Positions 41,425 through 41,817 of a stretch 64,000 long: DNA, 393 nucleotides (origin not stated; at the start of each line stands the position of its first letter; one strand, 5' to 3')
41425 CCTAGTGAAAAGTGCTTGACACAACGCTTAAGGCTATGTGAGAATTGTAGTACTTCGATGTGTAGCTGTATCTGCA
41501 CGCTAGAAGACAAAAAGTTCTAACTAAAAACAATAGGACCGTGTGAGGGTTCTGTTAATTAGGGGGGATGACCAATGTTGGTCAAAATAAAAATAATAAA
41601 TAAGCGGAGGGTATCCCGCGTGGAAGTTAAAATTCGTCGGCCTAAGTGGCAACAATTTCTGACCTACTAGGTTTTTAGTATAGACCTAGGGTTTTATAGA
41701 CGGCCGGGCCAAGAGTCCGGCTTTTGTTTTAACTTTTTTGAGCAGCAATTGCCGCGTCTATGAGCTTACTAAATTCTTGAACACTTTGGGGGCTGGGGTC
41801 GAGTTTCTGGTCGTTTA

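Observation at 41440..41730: Orphan transcription unit: consensus promoter to intrinsic terminator with no protein gene (candidate ~250-nt sRNA)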

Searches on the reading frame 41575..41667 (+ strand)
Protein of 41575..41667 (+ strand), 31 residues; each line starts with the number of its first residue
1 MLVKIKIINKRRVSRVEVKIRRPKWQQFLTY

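Call 16: search_protein_families(library=pfam, proteins=[window:41575-41667:+], max_evalue=10)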
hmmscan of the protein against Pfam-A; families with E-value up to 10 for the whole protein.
seq(31 aa): 0 families

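Call 17: search_protein_families(library=ncbifam, proteins=[window:41575-41667:+], max_evalue=10)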
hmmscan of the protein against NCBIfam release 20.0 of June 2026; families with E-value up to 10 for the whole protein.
seq(31 aa): 0 families

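Call 20: find_encoding_contigs(protein=window:41575-41667:+, flank=6000)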
Protein window:41575-41667:+ (31 aa): no gene with exactly this product is on record in the collection.

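Call 24: search_protein_representatives(protein=window:41575-41667:+)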
Query: 31 residues. Proteins with E-value up to 0.001 (for the whole library): 3; up to 1e-10: 0; up to 1e-30: 0. The best 3 are listed.
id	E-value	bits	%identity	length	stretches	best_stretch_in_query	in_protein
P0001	1.9e-04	36.1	65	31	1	1-31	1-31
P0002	2.9e-04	35.5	70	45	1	1-31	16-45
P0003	6.9e-04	34.4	70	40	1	1-31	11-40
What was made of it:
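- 3 representatives in a full HMMER scan of 1.84 billion proteins (call 24).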

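Call 26: find_homologous_proteins(query=P0002, max_evalue=10)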
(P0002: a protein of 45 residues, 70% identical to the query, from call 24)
Query P0002 (45 aa): 3 proteins with E <= 10 among 3 candidates.
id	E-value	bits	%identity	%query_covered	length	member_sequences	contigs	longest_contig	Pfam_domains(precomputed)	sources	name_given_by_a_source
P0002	2.4e-22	94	100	100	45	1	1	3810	-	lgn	-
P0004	9.2e-10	55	93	67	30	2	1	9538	-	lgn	-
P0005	2.2e-5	42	62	89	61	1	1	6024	-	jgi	jgi:hypothetical protein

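Call 28: find_encoding_contigs(protein=P0004, flank=6000)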
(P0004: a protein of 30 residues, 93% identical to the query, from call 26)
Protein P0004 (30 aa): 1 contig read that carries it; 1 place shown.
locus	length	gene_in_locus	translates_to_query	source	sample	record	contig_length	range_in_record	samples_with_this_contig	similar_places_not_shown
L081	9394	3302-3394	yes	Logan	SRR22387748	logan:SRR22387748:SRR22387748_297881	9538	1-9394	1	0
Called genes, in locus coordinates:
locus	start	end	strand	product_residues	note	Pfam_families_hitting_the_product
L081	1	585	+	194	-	?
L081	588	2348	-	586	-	PF00999:Na_H_Exchanger, PF02254:TrkA_N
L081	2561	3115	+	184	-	PF06210:DUF1003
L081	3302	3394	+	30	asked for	-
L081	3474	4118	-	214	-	PF13098:Thioredoxin_2 (faint), PF13462:Thioredoxin_4, PF01323:DSBA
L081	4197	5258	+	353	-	PF00571:CBS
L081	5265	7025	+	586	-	PF01336:tRNA_anti-codon, PF00152:tRNA-synt_2, PF02938:GAD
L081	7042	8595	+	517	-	PF01443:Viral_helicase1 (faint), PF05970:PIF1, PF13191:AAA_16 (faint), PF13245:AAA_19, PF13401:AAA_22, PF13604:AAA_30, PF21530:Pif1_2B_dom (weak)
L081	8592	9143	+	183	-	-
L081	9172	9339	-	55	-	-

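Call 29: find_encoding_contigs(protein=P0005, flank=6000)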
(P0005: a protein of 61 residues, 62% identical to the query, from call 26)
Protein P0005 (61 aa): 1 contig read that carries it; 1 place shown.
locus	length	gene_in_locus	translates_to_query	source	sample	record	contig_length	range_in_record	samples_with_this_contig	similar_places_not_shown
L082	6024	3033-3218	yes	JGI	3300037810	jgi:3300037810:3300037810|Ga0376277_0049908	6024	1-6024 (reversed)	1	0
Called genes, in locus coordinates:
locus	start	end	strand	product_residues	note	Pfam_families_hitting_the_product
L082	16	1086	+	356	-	-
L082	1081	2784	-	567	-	PF00999:Na_H_Exchanger, PF02254:TrkA_N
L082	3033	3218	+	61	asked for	-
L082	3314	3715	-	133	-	PF01323:DSBA, PF13462:Thioredoxin_4, PF13743:Thioredoxin_5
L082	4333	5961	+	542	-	PF13175:AAA_15 (faint), PF13476:AAA_23 (faint), PF13555:AAA_29 (faint), PF20720:nSTAND3 (faint), PF00005:ABC_tran, PF01926:MMR_HSR1 (faint), PF05729:NACHT (faint), PF00005:ABC_tran, +3 more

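Call 30: find_encoding_contigs(protein=P0002, flank=6000)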
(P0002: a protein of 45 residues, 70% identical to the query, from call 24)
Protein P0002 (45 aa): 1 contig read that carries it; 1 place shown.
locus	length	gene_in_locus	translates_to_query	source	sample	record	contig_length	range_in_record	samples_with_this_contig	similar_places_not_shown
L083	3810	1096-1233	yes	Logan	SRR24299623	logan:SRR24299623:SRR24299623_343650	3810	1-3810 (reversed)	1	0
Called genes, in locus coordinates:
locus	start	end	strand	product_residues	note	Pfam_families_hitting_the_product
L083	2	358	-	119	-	?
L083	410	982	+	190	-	PF06210:DUF1003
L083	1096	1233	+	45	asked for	-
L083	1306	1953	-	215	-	PF13462:Thioredoxin_4, PF01323:DSBA, PF13743:Thioredoxin_5 (faint)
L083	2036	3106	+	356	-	PF00571:CBS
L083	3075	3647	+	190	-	-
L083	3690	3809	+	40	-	?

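Call 32: find_homologous_proteins(query=A1, max_evalue=10)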
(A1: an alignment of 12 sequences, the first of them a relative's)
Query A1 (12 sequences) (61 aa, profile of the alignment): 83 proteins with E <= 10 among 1143 candidates.
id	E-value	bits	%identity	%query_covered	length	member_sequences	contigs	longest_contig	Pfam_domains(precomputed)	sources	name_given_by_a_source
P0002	1.1e-18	84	62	74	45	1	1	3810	-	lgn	-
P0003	3.1e-17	80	61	54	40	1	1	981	-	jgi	jgi:hypothetical protein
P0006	2.8e-16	77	61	54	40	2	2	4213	-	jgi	-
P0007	6.3e-16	75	63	57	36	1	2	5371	-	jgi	jgi:hypothetical protein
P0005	7.9e-16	75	100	100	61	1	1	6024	-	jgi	jgi:hypothetical protein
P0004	1.0e-15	75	73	54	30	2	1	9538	-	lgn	-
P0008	3.2e-15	73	67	54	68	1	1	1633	-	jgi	jgi:hypothetical protein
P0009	1.5e-14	71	50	66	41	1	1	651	-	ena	-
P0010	3.0e-14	70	69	64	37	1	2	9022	-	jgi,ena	-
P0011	5.2e-14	69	65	56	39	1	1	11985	-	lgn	-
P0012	5.3e-14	69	64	54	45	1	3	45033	-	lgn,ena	-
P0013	5.5e-14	69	53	62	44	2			-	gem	-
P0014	7.0e-14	69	64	54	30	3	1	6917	-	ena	-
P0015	9.0e-14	69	53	62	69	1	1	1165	-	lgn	-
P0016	1.1e-13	68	50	66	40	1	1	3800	-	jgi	jgi:hypothetical protein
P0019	3.3e-13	67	46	85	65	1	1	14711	-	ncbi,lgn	-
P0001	4.0e-13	66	58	54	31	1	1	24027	-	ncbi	-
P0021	4.4e-13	66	59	56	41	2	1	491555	-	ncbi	-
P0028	1.6e-12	65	55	54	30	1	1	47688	-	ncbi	-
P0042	2.5e-11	61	67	54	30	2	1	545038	-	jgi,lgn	jgi:hypothetical protein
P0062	3.3e-9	54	61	54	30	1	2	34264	-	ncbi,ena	-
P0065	5.0e-9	53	40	79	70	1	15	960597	-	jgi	jgi:hypothetical protein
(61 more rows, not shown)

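Call 36: find_encoding_contigs(protein=P0021, flank=5000, max_places=3)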
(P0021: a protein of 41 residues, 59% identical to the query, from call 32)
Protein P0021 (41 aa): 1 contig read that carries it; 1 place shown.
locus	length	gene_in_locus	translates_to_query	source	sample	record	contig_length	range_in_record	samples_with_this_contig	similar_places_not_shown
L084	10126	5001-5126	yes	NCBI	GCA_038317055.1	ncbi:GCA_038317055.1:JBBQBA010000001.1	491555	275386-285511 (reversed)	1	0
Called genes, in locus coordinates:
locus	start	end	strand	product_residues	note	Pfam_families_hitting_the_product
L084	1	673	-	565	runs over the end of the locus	PF00999:Na_H_Exchanger, PF02254:TrkA_N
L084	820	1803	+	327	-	PF00535:Glycos_transf_2, PF10111:Glyco_tranf_2_2 (weak)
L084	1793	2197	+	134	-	PF04138:GtrA_DPMS_TM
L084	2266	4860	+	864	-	PF02585:PIG-L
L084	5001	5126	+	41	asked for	-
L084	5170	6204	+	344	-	PF00571:CBS (weak)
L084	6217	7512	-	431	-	PF01225:Mur_ligase, PF08245:Mur_ligase_M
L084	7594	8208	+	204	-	-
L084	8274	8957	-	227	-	-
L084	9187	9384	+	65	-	-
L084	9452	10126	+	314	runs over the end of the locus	PF01207:Dus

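Call 37: find_encoding_contigs(protein=P0042, flank=5000, max_places=3)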
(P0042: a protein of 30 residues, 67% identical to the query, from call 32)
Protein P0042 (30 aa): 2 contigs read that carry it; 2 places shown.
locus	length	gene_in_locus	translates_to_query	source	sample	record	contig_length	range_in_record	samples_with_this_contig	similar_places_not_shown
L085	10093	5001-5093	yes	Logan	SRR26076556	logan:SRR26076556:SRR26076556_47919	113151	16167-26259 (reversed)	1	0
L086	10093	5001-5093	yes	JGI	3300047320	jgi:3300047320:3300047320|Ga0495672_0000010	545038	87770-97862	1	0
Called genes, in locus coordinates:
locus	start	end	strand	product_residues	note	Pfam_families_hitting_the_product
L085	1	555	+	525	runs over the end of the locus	-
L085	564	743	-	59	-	-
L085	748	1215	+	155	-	-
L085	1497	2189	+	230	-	-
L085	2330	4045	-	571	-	PF00999:Na_H_Exchanger, PF02254:TrkA_N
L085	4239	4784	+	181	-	PF06414:Zeta_toxin (weak), PF00004:AAA (weak), PF07931:CPT (weak), PF13207:AAA_17 (faint), PF13238:AAA_18, PF13671:AAA_33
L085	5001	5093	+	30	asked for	-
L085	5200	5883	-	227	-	PF13462:Thioredoxin_4, PF01323:DSBA, PF13743:Thioredoxin_5 (weak)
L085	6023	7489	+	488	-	PF00571:CBS, PF18896:SLT_3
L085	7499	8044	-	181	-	-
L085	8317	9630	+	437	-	PF01336:tRNA_anti-codon, PF00152:tRNA-synt_2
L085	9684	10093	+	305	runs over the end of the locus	-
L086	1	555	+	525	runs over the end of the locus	-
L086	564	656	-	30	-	-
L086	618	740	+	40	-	-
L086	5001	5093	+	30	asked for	-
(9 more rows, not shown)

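Call 38: find_encoding_contigs(protein=P0065, flank=5000, max_places=3)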
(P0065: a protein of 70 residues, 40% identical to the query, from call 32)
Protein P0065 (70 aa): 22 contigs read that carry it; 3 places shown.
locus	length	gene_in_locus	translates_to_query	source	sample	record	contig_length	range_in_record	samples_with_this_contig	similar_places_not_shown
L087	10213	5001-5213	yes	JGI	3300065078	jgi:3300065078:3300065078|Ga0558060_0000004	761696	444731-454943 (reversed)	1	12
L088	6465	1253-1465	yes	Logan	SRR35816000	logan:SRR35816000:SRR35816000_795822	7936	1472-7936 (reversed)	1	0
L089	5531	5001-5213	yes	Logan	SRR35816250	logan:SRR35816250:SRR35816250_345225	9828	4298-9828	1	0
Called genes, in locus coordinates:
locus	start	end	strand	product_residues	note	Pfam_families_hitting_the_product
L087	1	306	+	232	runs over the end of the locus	-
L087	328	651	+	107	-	PF19698:DUF6197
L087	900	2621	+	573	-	-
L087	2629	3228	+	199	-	PF01467:CTP_transf_like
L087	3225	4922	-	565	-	PF00999:Na_H_Exchanger, PF02254:TrkA_N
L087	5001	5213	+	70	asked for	-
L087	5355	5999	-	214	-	PF13462:Thioredoxin_4, PF01323:DSBA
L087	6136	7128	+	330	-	PF00571:CBS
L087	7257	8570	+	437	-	PF01336:tRNA_anti-codon, PF00152:tRNA-synt_2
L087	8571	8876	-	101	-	-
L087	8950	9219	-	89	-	-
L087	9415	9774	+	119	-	-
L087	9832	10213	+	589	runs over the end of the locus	PF13715:CarbopepD_reg_2 (faint), PF26591:DUF8186_C (faint), PF26549:Tricorn_N (faint)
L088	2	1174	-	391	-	?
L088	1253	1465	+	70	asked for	-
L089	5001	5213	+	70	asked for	-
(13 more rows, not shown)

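Call 41: find_related_loci(query=A2, collection=metagenome_contigs, flank=3000)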
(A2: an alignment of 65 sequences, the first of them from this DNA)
Query A2 (31 aa) in metagenome_contigs; peptide patterns used: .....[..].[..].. (x = any residue, [..] = any of these).
290 stretches matched a pattern; 178 encode a relative of the query (tblastn E <= 1e-3); the best 80 are kept; 80 distinct loci.
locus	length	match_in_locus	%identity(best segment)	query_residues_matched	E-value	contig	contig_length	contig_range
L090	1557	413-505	71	1-31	1e-10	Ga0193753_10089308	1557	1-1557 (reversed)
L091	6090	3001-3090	68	1-31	2e-9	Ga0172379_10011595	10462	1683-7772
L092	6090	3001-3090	71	1-31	3e-9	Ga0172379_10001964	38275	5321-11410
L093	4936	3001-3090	68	1-31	4e-9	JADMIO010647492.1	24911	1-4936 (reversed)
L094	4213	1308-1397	68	1-31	6e-9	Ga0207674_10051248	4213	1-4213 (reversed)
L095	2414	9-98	71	1-31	5e-9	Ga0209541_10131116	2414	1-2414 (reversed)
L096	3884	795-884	68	1-31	7e-9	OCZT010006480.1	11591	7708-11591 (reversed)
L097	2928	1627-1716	68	1-31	7e-9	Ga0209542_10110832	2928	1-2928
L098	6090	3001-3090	68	1-31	9e-9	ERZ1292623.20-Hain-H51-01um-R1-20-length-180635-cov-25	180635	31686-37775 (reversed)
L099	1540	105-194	65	1-31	1e-8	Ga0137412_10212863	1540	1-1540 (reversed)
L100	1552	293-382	61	1-31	1e-8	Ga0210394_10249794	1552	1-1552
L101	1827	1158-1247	74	1-31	1e-8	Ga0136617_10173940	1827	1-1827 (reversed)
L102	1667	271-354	66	3-31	1e-8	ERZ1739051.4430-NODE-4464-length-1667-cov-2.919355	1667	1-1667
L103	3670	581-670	68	1-31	1e-8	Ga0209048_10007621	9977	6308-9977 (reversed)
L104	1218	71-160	61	1-31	2e-8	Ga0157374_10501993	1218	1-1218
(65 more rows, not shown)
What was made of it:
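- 178 tblastn-confirmed metagenome stretches (call 41).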

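Call 45: search_solved_structures(query=A2, max_evalue=10, show_alignments=3)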
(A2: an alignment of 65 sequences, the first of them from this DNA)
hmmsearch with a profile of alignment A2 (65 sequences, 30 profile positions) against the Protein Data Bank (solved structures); distinct sequences matched with E-value up to 10: 10.
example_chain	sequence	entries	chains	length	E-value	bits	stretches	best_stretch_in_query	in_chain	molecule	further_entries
8z1v_A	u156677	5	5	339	0.24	14.6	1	21-30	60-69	Dipeptide transport system permease protein DppB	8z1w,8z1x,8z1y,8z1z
5yfs_A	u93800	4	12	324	0.9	12.7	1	11-25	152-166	Ribose 1,5-bisphosphate isomerase | Ribose-1,5-bisphosphate isomerase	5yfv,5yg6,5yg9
5yft_A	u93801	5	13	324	0.91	12.7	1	11-25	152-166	Ribose 1,5-bisphosphate isomerase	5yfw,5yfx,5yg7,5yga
5yfj_A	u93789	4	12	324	0.91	12.7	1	11-25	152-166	Ribose 1,5-bisphosphate isomerase | Ribose-1,5-bisphosphate isomerase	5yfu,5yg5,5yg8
3fv5_A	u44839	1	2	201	2.2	11.5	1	3-21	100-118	DNA topoisomerase 4 subunit B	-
4hz0_A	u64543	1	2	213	2.4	11.4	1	3-21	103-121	DNA topoisomerase 4 subunit B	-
3a11_A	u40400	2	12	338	2.9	11.1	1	11-25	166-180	Translation initiation factor eIF-2B, delta subunit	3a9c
1s16_A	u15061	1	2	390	7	9.9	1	3-21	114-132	Topoisomerase IV subunit B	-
1s14_A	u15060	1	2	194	7.3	9.8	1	5-21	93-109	Topoisomerase IV subunit B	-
3vm6_A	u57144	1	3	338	9.3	9.5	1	11-25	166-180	Translation initiation factor eIF-2B, delta subunit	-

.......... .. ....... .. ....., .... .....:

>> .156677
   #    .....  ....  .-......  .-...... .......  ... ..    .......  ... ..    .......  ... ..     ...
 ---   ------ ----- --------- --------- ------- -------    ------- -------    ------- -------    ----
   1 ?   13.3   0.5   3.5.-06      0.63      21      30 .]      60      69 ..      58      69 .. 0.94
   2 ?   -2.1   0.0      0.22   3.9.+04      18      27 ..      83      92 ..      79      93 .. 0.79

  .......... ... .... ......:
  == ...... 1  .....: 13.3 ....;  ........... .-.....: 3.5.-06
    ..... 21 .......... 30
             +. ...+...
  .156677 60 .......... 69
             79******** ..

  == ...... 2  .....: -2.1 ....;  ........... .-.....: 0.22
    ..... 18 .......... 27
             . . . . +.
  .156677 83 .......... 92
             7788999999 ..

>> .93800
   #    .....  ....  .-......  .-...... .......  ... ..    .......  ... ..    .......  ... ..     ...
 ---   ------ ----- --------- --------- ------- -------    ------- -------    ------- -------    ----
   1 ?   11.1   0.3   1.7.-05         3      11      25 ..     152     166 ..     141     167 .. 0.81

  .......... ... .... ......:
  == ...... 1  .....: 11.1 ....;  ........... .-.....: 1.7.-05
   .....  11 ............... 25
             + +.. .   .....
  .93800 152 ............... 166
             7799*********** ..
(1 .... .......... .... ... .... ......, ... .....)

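Call 71: predict_structure(alignment_id=A7)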
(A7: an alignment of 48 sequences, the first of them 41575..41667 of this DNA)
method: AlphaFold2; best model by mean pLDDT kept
length: 31 residues; sequences in the alignment: 48
mean_pLDDT: 59.2   pTM: 0.14
mean pLDDT of the five models: 59.2, 58.6, 57.5, 54.8, 52.0
residues with pLDDT >= 90: 0; 70-90: 1; 50-70: 27; < 50: 3
segments of 3 or more residues with pLDDT < 50: none
pLDDT, mean of each block of 10 residues (from residue 1): 56 59 64 51
secondary structure: DSSP gave nothing for this model
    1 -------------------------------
elements in order:
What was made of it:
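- AlphaFold gives no confident fold (pLDDT 59, no secondary structure; call 71).
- Tried and rejected: AlphaFold2 with a 48-sequence alignment gave pLDDT 59 and no secondary structure (call 71).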

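Call 73: list_cluster_members(proteins=[P0001, P0019, P0021, P0028, P0062, P0042, P0065])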
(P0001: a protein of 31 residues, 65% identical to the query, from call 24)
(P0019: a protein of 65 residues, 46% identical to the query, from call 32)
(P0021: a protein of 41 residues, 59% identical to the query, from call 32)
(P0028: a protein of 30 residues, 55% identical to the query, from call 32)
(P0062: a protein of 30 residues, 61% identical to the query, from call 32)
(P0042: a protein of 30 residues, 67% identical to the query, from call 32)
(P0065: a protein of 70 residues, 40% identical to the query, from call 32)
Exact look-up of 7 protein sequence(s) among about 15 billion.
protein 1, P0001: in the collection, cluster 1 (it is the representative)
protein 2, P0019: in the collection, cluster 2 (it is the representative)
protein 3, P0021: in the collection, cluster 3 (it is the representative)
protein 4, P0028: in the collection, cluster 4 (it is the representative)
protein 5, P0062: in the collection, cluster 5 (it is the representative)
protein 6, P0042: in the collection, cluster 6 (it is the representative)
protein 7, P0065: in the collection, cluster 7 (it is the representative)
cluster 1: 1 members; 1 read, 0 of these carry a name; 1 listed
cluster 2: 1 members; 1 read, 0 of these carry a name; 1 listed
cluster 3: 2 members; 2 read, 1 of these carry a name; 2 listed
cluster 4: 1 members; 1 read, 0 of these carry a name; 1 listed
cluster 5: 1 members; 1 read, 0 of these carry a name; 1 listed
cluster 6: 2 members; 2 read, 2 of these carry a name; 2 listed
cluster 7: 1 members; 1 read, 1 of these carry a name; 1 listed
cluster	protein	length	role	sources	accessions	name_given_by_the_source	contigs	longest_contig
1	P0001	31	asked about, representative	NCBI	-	-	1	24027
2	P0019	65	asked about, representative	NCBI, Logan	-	-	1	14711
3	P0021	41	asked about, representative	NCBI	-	-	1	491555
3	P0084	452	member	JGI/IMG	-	hypothetical protein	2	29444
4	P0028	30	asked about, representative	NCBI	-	-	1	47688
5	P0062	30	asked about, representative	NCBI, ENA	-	-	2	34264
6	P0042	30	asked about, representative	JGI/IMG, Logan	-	hypothetical protein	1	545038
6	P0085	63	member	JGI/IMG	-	hypothetical protein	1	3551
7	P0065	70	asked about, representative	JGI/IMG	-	hypothetical protein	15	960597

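Call 83: search_protein_families(library=phrogs, proteins=[window:41575-41667:+], max_evalue=10)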
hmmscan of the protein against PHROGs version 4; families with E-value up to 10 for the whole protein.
seq(31 aa): 0 families

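Call 84: search_protein_families(library=padloc, proteins=[window:41575-41667:+], max_evalue=10)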
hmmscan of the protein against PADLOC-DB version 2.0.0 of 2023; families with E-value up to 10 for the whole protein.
seq(31 aa): 0 families
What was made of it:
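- On Type I toxin: No PADLOC hit was found (call 84).
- No PADLOC or PHROG hit was found (calls 83, 84).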

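Call 94: find_homologous_proteins(query=A10, max_evalue=1)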
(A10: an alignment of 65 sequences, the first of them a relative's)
Query A10 (65 sequences) (61 aa, profile of the alignment): 127 proteins with E <= 1 among 454 candidates; the best 120 are listed.
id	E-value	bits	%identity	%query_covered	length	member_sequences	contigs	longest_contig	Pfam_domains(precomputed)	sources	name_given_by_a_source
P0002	3.4e-16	77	62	74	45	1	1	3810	-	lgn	-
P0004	9.5e-16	75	73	54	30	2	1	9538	-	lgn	-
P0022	2.1e-14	71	73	54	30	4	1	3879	-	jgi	jgi:hypothetical protein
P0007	3.1e-14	70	63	57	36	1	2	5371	-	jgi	jgi:hypothetical protein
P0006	6.3e-14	69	61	54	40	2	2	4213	-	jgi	-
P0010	7.1e-14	69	69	64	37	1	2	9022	-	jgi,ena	-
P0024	1.0e-13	69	58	54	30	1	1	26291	-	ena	-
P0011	1.4e-13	68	65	56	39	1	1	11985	-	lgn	-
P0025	1.7e-13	68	64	54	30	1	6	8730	-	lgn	-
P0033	3.5e-13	67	64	54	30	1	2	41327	-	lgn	-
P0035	4.1e-13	67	55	54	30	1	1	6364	-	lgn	-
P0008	4.8e-13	66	67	54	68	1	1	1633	-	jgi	jgi:hypothetical protein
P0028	5.9e-13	66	55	54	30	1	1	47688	-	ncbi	-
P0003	6.3e-13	66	61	54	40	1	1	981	-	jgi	jgi:hypothetical protein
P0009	7.5e-13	66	50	66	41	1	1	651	-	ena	-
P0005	2.0e-12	64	100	100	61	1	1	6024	-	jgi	jgi:hypothetical protein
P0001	4.0e-12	64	58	54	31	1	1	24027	-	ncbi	-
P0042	4.8e-12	63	67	54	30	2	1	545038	-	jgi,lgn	jgi:hypothetical protein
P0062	6.1e-12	63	61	54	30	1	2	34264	-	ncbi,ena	-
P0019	8.1e-12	63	46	85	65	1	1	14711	-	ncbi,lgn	-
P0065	3.6e-8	51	40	79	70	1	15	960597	-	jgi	jgi:hypothetical protein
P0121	2.0e-6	45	52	54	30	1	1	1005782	-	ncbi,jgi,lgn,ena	-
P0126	2.0e-5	42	35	51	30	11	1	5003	-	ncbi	-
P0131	9.3e-5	40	39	30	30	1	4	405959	-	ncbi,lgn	-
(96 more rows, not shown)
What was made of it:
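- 41575..41670 (+): Small-protein gene of 31 codons plus TAG: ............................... (net charge about +9). The family has 83 to 127 protein clusters (calls 32, 94) and 178 confirmed metagenome stretches (call 41).
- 83 and then 127 clusters with profiles (calls 32, 94).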

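Call 96: find_encoding_contigs(protein=P0131, flank=5000, max_places=3)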
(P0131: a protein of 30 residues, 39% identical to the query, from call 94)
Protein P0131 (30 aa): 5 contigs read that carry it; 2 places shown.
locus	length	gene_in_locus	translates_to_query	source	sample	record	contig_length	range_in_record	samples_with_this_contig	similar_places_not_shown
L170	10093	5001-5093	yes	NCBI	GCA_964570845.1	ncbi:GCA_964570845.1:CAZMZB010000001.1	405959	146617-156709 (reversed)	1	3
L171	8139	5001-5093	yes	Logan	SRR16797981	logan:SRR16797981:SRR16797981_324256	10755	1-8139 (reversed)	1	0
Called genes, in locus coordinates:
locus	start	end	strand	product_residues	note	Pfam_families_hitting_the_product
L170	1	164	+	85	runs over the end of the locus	PF04014:MazE_antitoxin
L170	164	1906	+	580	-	PF00083:Sugar_tr, PF06609:TRI12, PF07690:MFS_1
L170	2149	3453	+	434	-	-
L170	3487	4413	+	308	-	PF01544:CorA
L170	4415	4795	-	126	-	-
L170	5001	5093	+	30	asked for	-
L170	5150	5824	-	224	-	PF13743:Thioredoxin_5, PF13462:Thioredoxin_4, PF01323:DSBA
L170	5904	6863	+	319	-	PF00571:CBS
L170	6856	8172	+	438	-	PF01336:tRNA_anti-codon, PF00152:tRNA-synt_2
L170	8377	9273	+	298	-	-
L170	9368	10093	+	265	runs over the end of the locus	PF00730:HhH-GPD, PF00633:HHH (weak)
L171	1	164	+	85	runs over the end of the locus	PF04014:MazE_antitoxin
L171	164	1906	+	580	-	PF00083:Sugar_tr, PF06609:TRI12, PF07690:MFS_1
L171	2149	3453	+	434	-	-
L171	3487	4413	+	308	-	PF01544:CorA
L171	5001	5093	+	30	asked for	-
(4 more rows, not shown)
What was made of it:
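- CorA appears in L170 (call 96).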

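Call 97: find_encoding_contigs(protein=P0126, flank=5000, max_places=3)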
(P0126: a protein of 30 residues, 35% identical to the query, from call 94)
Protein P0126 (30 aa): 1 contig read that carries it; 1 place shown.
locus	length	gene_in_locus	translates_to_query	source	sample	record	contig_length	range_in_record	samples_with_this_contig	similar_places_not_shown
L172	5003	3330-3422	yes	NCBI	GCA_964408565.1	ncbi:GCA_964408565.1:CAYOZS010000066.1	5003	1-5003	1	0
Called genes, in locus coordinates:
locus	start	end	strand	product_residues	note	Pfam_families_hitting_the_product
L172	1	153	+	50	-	?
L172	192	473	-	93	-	PF04014:MazE_antitoxin (weak)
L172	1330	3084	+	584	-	-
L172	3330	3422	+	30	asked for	-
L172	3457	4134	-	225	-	PF00085:Thioredoxin (faint), PF13462:Thioredoxin_4, PF01323:DSBA, PF13743:Thioredoxin_5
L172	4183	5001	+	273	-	?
